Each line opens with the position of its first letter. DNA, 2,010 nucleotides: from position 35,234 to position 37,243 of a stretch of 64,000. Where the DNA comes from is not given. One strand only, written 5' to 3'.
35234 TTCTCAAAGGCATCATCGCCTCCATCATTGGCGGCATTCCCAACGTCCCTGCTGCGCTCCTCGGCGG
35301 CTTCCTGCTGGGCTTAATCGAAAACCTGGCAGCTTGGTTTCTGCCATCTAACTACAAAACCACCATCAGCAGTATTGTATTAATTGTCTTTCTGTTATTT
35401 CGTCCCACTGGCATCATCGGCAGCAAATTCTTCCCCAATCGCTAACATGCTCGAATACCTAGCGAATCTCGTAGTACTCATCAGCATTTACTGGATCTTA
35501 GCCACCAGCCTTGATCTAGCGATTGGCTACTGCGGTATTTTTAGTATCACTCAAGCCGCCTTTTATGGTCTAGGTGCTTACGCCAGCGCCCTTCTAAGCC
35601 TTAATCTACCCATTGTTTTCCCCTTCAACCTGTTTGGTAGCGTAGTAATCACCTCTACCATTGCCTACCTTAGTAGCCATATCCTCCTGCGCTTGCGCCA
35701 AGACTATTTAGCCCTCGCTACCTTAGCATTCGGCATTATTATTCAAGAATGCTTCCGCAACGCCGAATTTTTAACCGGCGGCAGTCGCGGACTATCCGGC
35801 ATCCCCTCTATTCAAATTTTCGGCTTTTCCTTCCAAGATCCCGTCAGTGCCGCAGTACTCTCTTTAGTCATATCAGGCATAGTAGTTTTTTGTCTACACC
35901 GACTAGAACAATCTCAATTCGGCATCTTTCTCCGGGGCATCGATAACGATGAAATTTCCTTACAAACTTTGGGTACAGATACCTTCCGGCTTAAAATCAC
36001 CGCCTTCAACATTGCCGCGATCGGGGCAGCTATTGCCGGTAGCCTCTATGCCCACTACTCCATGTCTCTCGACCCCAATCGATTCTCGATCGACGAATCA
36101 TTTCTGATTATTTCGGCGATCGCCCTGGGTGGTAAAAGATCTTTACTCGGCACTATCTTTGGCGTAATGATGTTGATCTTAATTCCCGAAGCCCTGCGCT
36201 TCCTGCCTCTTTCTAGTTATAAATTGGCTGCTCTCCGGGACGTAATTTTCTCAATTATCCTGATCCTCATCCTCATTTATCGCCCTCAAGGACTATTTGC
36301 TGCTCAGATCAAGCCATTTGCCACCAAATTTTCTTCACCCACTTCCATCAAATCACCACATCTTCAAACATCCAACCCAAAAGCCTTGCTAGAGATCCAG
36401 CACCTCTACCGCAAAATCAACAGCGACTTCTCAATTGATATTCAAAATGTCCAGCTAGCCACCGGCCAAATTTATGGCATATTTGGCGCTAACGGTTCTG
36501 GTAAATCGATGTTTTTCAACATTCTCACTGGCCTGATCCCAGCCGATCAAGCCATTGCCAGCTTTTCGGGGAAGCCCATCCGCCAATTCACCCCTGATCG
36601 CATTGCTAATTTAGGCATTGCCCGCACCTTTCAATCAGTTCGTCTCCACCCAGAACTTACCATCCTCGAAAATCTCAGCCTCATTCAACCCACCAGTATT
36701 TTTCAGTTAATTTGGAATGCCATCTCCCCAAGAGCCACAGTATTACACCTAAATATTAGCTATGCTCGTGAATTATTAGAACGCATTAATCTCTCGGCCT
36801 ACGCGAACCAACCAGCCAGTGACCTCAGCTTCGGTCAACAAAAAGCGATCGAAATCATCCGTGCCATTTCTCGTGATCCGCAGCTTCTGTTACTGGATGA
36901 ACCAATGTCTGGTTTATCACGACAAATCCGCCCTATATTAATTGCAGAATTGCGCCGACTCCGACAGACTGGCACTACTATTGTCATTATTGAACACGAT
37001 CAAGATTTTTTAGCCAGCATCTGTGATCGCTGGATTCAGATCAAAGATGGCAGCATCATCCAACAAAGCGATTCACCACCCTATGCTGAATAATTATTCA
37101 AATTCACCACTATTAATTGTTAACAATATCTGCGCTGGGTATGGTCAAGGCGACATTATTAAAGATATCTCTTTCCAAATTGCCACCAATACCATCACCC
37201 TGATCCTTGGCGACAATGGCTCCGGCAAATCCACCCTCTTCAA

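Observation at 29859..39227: Ten same-strand ORFs (nine genes if the split GTPase is counted once) forming a compositionally mosaic accessory array that matches no described system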

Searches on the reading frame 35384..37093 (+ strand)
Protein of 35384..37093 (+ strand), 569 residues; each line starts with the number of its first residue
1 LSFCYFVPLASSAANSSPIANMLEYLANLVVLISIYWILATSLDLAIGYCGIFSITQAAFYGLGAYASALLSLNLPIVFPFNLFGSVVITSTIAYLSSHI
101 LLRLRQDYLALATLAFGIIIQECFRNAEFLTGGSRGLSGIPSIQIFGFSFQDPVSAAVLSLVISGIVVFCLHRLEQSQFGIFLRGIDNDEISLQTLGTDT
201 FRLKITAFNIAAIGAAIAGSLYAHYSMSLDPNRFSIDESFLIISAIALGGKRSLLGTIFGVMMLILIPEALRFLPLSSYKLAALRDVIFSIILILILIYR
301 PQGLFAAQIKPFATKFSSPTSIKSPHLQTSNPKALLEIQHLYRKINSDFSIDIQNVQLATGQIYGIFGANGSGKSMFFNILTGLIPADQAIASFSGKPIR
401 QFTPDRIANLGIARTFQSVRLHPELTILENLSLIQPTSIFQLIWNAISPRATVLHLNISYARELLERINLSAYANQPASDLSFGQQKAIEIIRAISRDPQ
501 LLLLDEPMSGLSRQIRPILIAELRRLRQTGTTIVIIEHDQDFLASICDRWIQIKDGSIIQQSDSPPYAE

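Call 3: search_protein_families(library=pfam, proteins=[window:35384-37093:+], max_evalue=0.01)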
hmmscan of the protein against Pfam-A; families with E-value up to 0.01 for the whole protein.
window:35384-37093:+ (569 aa): 3 families
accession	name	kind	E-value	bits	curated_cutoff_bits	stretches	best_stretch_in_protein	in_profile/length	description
PF02653.21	BPD_transp_2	-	5.3e-33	114.7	26.8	1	26-297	2-269/269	Branched-chain amino acid transport system / permease component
PF00005.33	ABC_tran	-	6.3e-24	85.6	25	1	355-508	5-136/137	ABC transporter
PF13304.12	AAA_21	-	1e-09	39.3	27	1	472-535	229-295/304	AAA domain, putative AbiEii toxin, Type IV TA system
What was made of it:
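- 35447..37093 (+): g7: LivM-LivG fusion (permease plus ATPase), 548 aa. The TTG start at 35384 listed by the ORF finder is probably an over-extension. BPD_transp_2 plus ABC_tran (call 3).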

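Call 4: search_protein_families(library=ncbifam, proteins=[window:35384-37093:+], max_evalue=0.01)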
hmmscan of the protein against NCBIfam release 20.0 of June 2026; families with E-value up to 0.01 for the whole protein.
window:35384-37093:+ (569 aa): 193 families (the best 25 are shown)
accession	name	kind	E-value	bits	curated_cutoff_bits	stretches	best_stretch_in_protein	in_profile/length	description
NF008450.0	PRK11301.1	subfamily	9.1e-40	137.3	366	2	158-308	266-409/418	high-affinity branched-chain amino acid ABC transporter permease LivM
NF008449.1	PRK11300.1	equivalog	1.1e-38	133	362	1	333-561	3-235/255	high-affinity branched-chain amino acid ABC transporter ATP-binding protein LivG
TIGR03411.1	urea_trans_UrtD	equivalog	2.7e-36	125.5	304.1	1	335-561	2-223/242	urea ABC transporter ATP-binding protein UrtD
NF047930.1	ABC_ATP_B6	equivalog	6.9e-30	104.1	670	1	355-558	22-214/510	putative B6 ABC transporter ATP-binding protein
NF010069.0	PRK13549.1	equivalog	2.2e-29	102.3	699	1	333-562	3-225/513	xylose ABC transporter ATP-binding protein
NF006987.0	PRK09452.1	equivalog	1.7e-27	96.1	482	1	327-565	9-232/378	spermidine/putrescine ABC transporter ATP-binding protein PotA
TIGR03408.1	urea_trans_UrtC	equivalog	2e-27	96.8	296.2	2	79-305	88-311/313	urea ABC transporter permease subunit UrtC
NF008442.0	PRK11288.1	equivalog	2.2e-27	95.5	689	1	356-562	28-225/504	L-arabinose ABC transporter ATP-binding protein AraG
TIGR04406.1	LPS_export_lptB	equivalog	2.3e-27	95.8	240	1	336-563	2-218/239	LPS export ABC transporter ATP-binding protein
TIGR03265.1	PhnT2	equivalog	6.4e-27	94.7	457.7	1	334-561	3-216/353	putative 2-aminoethylphosphonate ABC transporter ATP-binding protein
NF041861.1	YtfR_transport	equivalog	1e-26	93.5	850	1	335-562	1-219/492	galactofuranose ABC transporter, ATP-binding protein YtfR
TIGR01187.1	potA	subfamily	1.4e-26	93.3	355.6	1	366-564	1-185/325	polyamine ABC transporter ATP-binding protein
NF040905.2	GguA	equivalog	3e-26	91.9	810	1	336-563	2-222/500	multiple monosaccharide ABC transporter ATP-binding protein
TIGR01186.1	proV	subfamily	3.4e-26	92.2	326.6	1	351-560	9-210/363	betaine/proline/choline family ABC transporter ATP-binding protein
TIGR02315.1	ABC_phnC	equivalog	1.1e-25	90.5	266.1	1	336-561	2-227/243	phosphonate ABC transporter ATP-binding protein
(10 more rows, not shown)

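Call 34: search_protein_families(library=padloc, proteins=[L001:9266-10099:+, L001:10123-10821:+], max_evalue=0.01)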
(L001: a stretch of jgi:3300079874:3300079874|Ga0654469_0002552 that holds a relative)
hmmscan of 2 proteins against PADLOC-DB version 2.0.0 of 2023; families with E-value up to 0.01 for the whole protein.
L001:9266-10099:+ (278 aa): 2 families
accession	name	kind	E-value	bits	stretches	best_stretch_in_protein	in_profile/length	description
PDLC04898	PDC-S06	-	0.00061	16.2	1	25-136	15-118/752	-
PDLC04140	mad8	-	0.0014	16.2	1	41-173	30-128/314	mads_8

L001:10123-10821:+ (233 aa): 0 families

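Call 35: search_protein_families(library=pfam, proteins=[L001:9266-10099:+, L001:10123-10821:+, L001:2097-2993:+], max_evalue=0.1)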
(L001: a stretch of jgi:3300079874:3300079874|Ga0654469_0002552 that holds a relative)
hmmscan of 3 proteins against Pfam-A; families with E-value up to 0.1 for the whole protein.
L001:9266-10099:+ (278 aa): 8 families
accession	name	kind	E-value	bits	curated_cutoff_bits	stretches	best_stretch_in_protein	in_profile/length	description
PF03193.22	RsgA_GTPase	-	0.00036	20.8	30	1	5-64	74-132/174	RsgA GTPase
PF00005.33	ABC_tran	-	0.0031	18.5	25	1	40-83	13-50/137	ABC transporter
PF13521.12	AAA_28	-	0.0068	17.1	27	1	40-61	1-22/164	AAA domain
PF05049.19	IIGP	-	0.0086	15.6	24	1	4-58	2-55/375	Interferon-inducible GTPase (IIGP)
PF01926.29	MMR_HSR1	-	0.016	15.7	21.9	1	40-137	1-97/113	50S ribosome-binding GTPase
PF20720.3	nSTAND3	-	0.053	13.6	27.2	0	27-67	7-46/155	Novel STAND NTPase 3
PF04851.21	ResIII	-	0.071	13.4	22.5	0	25-55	10-40/164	Type III restriction enzyme, res subunit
PF13238.12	AAA_18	-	0.081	13.8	29.4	0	41-62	1-22/128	AAA domain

L001:10123-10821:+ (233 aa): 1 family
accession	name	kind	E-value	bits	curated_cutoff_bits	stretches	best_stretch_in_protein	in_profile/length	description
PF00507.24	Oxidored_q4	-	0.0049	17.5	23.3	1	43-109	25-84/99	NADH-ubiquinone/plastoquinone oxidoreductase, chain 3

L001:2097-2993:+ (299 aa): 0 families

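Call 46: search_protein_families(library=ncbifam, proteins=[L013:4553-6145:+, L013:6167-7183:+, L013:7411-8316:+, L013:8367-9167:+, L013:9161-9946:+, L013:10001-10945:+, L016:7310-8473:+, L016:4834-6258:+, L016:3650-4834:+], max_evalue=0.00001)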
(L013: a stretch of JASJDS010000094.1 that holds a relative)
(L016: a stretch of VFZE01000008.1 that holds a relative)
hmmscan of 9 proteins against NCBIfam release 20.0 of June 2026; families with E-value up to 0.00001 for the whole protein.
L013:4553-6145:+ (531 aa): 9 families
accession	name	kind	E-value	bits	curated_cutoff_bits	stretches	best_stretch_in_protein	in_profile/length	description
NF053612.1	anchor_PA1041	equivalog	7e-14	52.3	250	1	399-526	106-235/236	PA1041 family peptidoglycan-binding anchor lipoprotein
NF053611.1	YiaD_Gzip_OmpA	equivalog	4.4e-12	46.1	175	1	424-510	104-186/206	YiaD family glycine zipper/OmpA-like lipoprotein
NF008071.1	PRK10808.1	equivalog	2.3e-11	43.7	277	1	407-508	219-317/358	porin OmpA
NF045787.1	OmpABordt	equivalog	3.6e-10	39.9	200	1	424-511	87-172/194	outer membrane protein OmpA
NF053585.1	OMP_LP_YfiB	equivalog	8.3e-10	38.8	128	1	424-507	58-139/163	outer membrane lipoprotein YfiB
NF047726.1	AutTranAdhPGAsTpgA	equivalog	5.7e-09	35.5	350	1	415-499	147-231/268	trimeric autotransporter adhesin/peptidogylcan-associated protein TpgA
TIGR02802.1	Pal_lipo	equivalog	5.9e-08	32.8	125.35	1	423-498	1-73/104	peptidoglycan-associated lipoprotein Pal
TIGR03789.1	pdsO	hypoth_equivalog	2.7e-07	30.5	152.2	1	421-497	136-211/243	sortase-associated OmpA-like protein PdsO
NF052230.1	T9SS_PorE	exception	6.2e-06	24.8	600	1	425-505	518-596/648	PorE family type IX secretion system protein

L013:6167-7183:+ (339 aa): 7 families
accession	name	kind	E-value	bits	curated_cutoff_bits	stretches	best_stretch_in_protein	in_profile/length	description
TIGR01728.1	SsuA_fam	subfamily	1.2e-42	146.1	163.5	1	39-330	2-289/290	aliphatic sulfonate ABC transporter substrate-binding protein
TIGR03427.1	ABC_peri_uca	equivalog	6.4e-19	68.3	333.9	1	37-289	3-262/328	putative urea ABC transporter substrate-binding protein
NF008588.0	PRK11553.1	subfamily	9e-18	64.3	299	1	125-274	118-266/319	aliphatic sulfonate ABC transporter substrate-binding protein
NF040735.1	SBP_SaoX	equivalog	3e-17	62.7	300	1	53-267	20-237/330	ABC transporter substrate-binding subunit SaoX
TIGR01729.1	taurine_ABC_bnd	equivalog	5.5e-13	49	304.25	1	80-255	42-220/300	taurine ABC transporter substrate-binding protein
TIGR02122.1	TRAP_TAXI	subfamily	2.4e-08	33.2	84.35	1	107-189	112-196/320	TAXI family TRAP transporter solute-binding subunit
NF008553.0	PRK11480.1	equivalog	4.7e-08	32.6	490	1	81-256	67-243/320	taurine ABC transporter substrate-binding protein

L013:7411-8316:+ (302 aa): 0 families

L013:8367-9167:+ (267 aa): 7 families
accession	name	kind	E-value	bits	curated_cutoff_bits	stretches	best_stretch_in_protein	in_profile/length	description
NF040733.1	ABC_perm_U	equivalog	4.5e-37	127.9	295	1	22-267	6-249/251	ABC transporter permease subunit SaoP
NF007545.0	PRK10160.1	equivalog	6.2e-35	121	342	1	15-266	14-270/275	taurine ABC transporter permease TauC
NF008470.0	PRK11365.1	equivalog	1.4e-29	103.3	347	1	24-266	8-252/263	aliphatic sulfonate ABC transporter permease SsuC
TIGR01183.1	ntrB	equivalog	8.3e-21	74.6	209.05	1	72-255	15-198/202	nitrate ABC transporter permease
TIGR03416.1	ABC_choXWV_perm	equivalog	1.1e-18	67.7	363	1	66-249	77-260/267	choline ABC transporter permease subunit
NF008196.0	PRK10952.1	equivalog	6e-15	54.9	439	1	81-230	151-299/356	glycine betaine/L-proline ABC transporter permease ProW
NF040932.1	ABC_arch_GlcU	equivalog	2.6e-07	30.6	340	1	28-199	17-194/272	glucose ABC transporter permease GlcU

L013:9161-9946:+ (262 aa): 187 families (the best 25 are shown)
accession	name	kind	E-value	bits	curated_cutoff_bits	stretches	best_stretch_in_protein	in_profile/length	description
TIGR01184.1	ntrCD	subfamily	1.6e-63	214.4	291.8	1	32-253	1-228/230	nitrate ABC transporter ATP-binding protein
TIGR03265.1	PhnT2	equivalog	2.1e-62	211.4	457.7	1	22-217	10-210/353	putative 2-aminoethylphosphonate ABC transporter ATP-binding protein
NF040729.1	ABC_ATP_SaoA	equivalog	2.3e-62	210.6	360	1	12-252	2-243/248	ABC transporter ATP-binding protein SaoA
NF008421.0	PRK11248.1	equivalog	1.8e-59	201.3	357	1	25-226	10-213/255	taurine ABC transporter ATP-binding subunit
TIGR00968.1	3a0106s01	subfamily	3.8e-56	190.3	342.75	1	22-217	6-206/237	sulfate ABC transporter ATP-binding protein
NF006987.0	PRK09452.1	equivalog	8.2e-55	186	482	1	5-217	11-223/378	spermidine/putrescine ABC transporter ATP-binding protein PotA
TIGR01187.1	potA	subfamily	1.2e-53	182.3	355.6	1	47-217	1-176/325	polyamine ABC transporter ATP-binding protein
NF043075.1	MMSYN1_0197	equivalog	2e-53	181.5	550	1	11-216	2-207/341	spermidine/putrescine ABC transporter ATP-binding protein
NF008420.0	PRK11247.1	equivalog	1.5e-51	175.1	395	1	22-236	18-226/257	aliphatic sulfonates ABC transporter ATP-binding protein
NF008105.0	PRK10851.1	equivalog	2e-51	174.8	502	1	22-217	8-212/362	sulfate/thiosulfate ABC transporter ATP-binding protein CysA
NF008653.0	PRK11650.1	subfamily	7.8e-51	173.2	432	1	12-216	4-209/357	sn-glycerol-3-phosphate ABC transporter ATP-binding protein UgpC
TIGR01186.1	proV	subfamily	8.2e-51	173.2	326.6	1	30-217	7-205/363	betaine/proline/choline family ABC transporter ATP-binding protein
NF040933.2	ABC_arch_GlcV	equivalog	6.7e-49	166.7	450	1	13-215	4-215/357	glucose ABC transporter ATP-binding protein GlcV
NF008621.0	PRK11607.1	equivalog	7.4e-49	166.5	613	1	11-216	19-224/377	putrescine ABC transporter ATP-binding subunit PotG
NF040840.2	tungstate_WtpC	equivalog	1.2e-48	166.1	440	1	31-217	15-206/347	tungstate ABC transporter ATP-binding protein WtpC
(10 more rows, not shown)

L013:10001-10945:+ (315 aa): 0 families

L016:7310-8473:+ (388 aa): 2 families
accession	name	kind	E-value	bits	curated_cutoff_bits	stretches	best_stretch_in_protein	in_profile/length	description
NF050172.1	CDNTAsCap12CFB2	equivalog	3.9e-20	72.3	450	1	3-152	2-150/312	CBASS system CD-NTase-associated NAD(+) hydrolase Cap12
NF050171.1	CDNTAsCap12CFB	equivalog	4.5e-18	65.5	450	1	5-127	1-125/305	CBASS system CD-NTase-associated NAD(+) hydrolase Cap12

L016:4834-6258:+ (475 aa): 4 families
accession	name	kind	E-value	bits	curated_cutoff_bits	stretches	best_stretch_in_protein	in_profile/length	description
NF010322.0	PRK13759.1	equivalog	1.4e-32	112.9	481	2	21-130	4-107/486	arylsulfatase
TIGR03417.1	chol_sulfatase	equivalog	2e-30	106.2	433.45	2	264-465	259-435/500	choline-sulfatase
NF045661.1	HdlasePehA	equivalog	7.1e-17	61.2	900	1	260-386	284-397/506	phosphoric/sulfuric ester hydrolase PehA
NF052527.1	Mn_arylsulf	exception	2e-15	56.7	850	1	23-130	1-103/479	manganese-dependent arylsulfatase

L016:3650-4834:+ (395 aa): 0 families

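Call 47: search_protein_families(library=pfam, proteins=[L013:4553-6145:+, L013:6167-7183:+, L013:7411-8316:+, L013:8367-9167:+, L013:9161-9946:+, L013:10001-10945:+, L016:7310-8473:+, L016:4834-6258:+, L016:3650-4834:+], max_evalue=0.001)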
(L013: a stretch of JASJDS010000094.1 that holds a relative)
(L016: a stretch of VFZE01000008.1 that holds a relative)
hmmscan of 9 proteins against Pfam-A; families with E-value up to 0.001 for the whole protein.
L013:4553-6145:+ (531 aa): 2 families
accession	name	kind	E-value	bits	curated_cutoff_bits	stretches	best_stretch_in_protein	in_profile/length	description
PF00691.25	OmpA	-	1.1e-14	55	27.2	1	429-506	4-82/98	OmpA family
PF09084.16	NMT1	-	0.00092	19.6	20.5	0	72-275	17-202/216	NMT1/THI5 like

L013:6167-7183:+ (339 aa): 3 families
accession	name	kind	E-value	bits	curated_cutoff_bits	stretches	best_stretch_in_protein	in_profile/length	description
PF09084.16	NMT1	-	4.4e-28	99.1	20.5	1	48-255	4-216/216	NMT1/THI5 like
PF13379.11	NMT1_2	-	2e-22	80.7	24.7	1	36-258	6-247/252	NMT1-like family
PF12974.12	Phosphonate-bd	-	3e-09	37.1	27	1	61-216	25-194/242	ABC transporter, phosphonate, periplasmic substrate-binding protein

L013:7411-8316:+ (302 aa): 0 families

L013:8367-9167:+ (267 aa): 1 family
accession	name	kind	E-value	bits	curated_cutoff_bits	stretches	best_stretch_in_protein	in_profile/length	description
PF00528.27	BPD_transp_1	-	1.4e-21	77.5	26.4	1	95-263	2-182/184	Binding-protein-dependent transport system inner membrane component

L013:9161-9946:+ (262 aa): 4 families
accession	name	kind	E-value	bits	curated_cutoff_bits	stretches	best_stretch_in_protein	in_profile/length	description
PF00005.33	ABC_tran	-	5.5e-35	121.4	25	1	32-169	1-136/137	ABC transporter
PF13304.12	AAA_21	-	4.1e-05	24.2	27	0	44-65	1-22/304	AAA domain, putative AbiEii toxin, Type IV TA system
PF02463.25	SMC_N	-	0.00022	21.2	40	0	41-59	23-41/220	RecF/RecN/SMC N terminal domain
PF03215.21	Rad17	-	0.00033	21.1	23.8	0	40-63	42-66/186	Rad17 P-loop domain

L013:10001-10945:+ (315 aa): 0 families

L016:7310-8473:+ (388 aa): 1 family
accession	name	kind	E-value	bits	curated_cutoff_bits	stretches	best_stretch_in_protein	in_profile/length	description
PF10137.14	CAP12-PCTIR_TIR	-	9.4e-23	80.9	24.7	1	5-125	1-118/119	CAP12/Pycsar effector protein, TIR domain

L016:4834-6258:+ (475 aa): 3 families
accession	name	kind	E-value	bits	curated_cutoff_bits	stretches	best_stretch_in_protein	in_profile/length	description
PF00884.28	Sulfatase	-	7.3e-51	173.7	25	1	24-360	1-297/301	Sulfatase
PF16347.10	SGSH_C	-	8.9e-07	29.6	29.3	0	322-393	11-82/154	N-sulphoglucosamine sulphohydrolase, C-terminal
PF01663.27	Phosphodiest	-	7.3e-06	26.2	23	0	262-307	186-231/342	Type I phosphodiesterase / nucleotide pyrophosphatase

L016:3650-4834:+ (395 aa): 2 families
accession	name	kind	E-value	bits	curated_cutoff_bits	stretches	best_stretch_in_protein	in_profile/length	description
PF06439.18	3keto-disac_hyd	-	3.9e-75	252.5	26.8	2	26-212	2-186/187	3-keto-disaccharide hydrolase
PF20407.5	DUF1583_N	-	7.3e-05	23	22.9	0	330-364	85-119/150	Domain of unknown function (DUF1583_N)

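Call 82: search_protein_families(library=phrogs, proteins=[L001:9266-10099:+, L001:10123-10821:+], max_evalue=0.01)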
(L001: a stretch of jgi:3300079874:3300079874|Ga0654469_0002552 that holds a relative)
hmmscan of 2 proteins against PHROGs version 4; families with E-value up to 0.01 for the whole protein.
L001:9266-10099:+ (278 aa): 3 families
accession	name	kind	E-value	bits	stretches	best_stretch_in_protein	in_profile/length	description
phrog_5846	-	DNA, RNA and nucleotide metabolism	0.00044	20.6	1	30-78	28-70/380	clamp loader of DNA polymerase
phrog_25625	-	unknown function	0.008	17.6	0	107-172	31-93/114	-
phrog_2107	-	other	0.008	16.9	0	39-66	4-31/201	thymidylate kinase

L001:10123-10821:+ (233 aa): 0 families

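Call 87: search_protein_families(library=pfam, proteins=[L012:7036-8595:+, L012:9229-9816:+, L010:6422-8251:+, L011:3920-5110:+, L011:5234-6031:+, L011:6592-7293:+, L014:1742-4291:+, L015:114-1043:-, L013:7411-8316:+], max_evalue=0.01)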
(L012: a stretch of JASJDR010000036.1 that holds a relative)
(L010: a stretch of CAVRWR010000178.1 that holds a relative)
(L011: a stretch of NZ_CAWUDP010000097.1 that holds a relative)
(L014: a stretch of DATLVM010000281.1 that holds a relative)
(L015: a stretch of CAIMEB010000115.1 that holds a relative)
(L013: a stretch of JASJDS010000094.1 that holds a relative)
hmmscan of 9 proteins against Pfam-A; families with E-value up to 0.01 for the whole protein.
L012:7036-8595:+ (520 aa): 2 families
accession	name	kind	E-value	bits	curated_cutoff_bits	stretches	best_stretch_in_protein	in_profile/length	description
PF00691.25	OmpA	-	1.9e-14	54.2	27.2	1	421-506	4-89/98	OmpA family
PF09084.16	NMT1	-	0.0097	16.3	20.5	0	213-269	142-201/216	NMT1/THI5 like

L012:9229-9816:+ (196 aa): 1 family
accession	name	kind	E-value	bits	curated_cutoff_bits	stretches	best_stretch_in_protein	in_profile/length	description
PF05419.17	GUN4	-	5.9e-36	124.1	29.2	1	52-175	2-126/141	GUN4-like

L010:6422-8251:+ (610 aa): 2 families
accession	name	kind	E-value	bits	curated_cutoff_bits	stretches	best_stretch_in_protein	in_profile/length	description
PF09084.16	NMT1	-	3.6e-07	30.8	20.5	1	54-79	6-31/216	NMT1/THI5 like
PF13379.11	NMT1_2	-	1.5e-05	25.4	24.7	1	38-87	4-53/252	NMT1-like family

L011:3920-5110:+ (397 aa): 7 families
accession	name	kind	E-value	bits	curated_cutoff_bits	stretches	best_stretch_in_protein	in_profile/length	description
PF00069.31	Pkinase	-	2e-35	122.9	31.7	1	34-271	19-252/263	Protein kinase domain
PF07714.23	PK_Tyr_Ser-Thr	-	4.4e-25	88.9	23.1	1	34-271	23-249/258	Protein tyrosine and serine/threonine kinase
PF03109.22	ABC1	-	1.3e-08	34.7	22.9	1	66-187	109-228/244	ABC1 atypical kinase-like domain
PF01163.29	RIO1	-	7.5e-05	22.9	22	1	97-180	81-158/187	RIO domain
PF06293.20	Kdo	-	0.00036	20.5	21.3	1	98-179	93-175/207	Lipopolysaccharide kinase (Kdo/WaaP) family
PF17667.7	Pkinase_fungal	-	0.0005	19.3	24.1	1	128-177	289-343/387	Fungal protein kinase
PF01636.29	APH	-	0.0015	18.7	23.2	0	146-174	170-198/239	Phosphotransferase enzyme family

L011:5234-6031:+ (266 aa): 4 families
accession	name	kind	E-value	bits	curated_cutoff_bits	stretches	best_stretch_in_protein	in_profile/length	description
PF00805.28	Pentapeptide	-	6.2e-38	128.4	20.2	4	205-243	1-39/40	Pentapeptide repeats (8 copies)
PF13599.13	Pentapeptide_4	-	6.9e-14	52.1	38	2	171-240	7-76/78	Pentapeptide repeat region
PF13576.12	Pentapeptide_3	-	5.2e-09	36.6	27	1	205-243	4-45/48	Pentapeptide repeats (9 copies)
PF25296.1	Decapeptide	-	0.0001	22.5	45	0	200-255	15-69/74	Decapeptide repeat region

L011:6592-7293:+ (234 aa): 0 families

L014:1742-4291:+ (850 aa): 7 families
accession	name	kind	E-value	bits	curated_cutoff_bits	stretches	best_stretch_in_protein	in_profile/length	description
PF13603.12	tRNA-synt_1_2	-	6.4e-62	208.8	25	1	222-421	1-183/185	Leucyl-tRNA synthetase, editing domain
PF00133.28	tRNA-synt_1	-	8.6e-46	156.9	22.7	2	13-225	1-225/414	tRNA synthetases class I (I, L, M and V)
PF09334.17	tRNA-synt_1g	-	2.6e-28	99.3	20.1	2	41-182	7-145/391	tRNA synthetases class I (M)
PF08264.19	Anticodon_1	-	4e-23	82.4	25.1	1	685-810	2-142/148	Anticodon-binding domain of tRNA ligase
PF01406.26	tRNA-synt_1e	-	0.0012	18.7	27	0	580-650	236-299/301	tRNA synthetases class I (C) catalytic domain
PF13248.11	Zn_ribbon_3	-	0.0024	17.7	27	0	496-505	3-12/26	zinc-ribbon domain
PF24292.1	DUF7479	-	0.0049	17.4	27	0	450-467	27-44/60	Domain of unknown function (DUF7479)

L015:114-1043:- (309 aa): 2 families
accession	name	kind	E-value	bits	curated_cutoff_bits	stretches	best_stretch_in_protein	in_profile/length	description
PF01609.27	DDE_Tnp_1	-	4.7e-07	30.2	23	1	145-245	28-116/200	Transposase DDE domain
PF13751.12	DDE_Tnp_1_6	-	0.0015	19.3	25.1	1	258-302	1-50/125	Transposase DDE domain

L013:7411-8316:+ (302 aa): 0 families
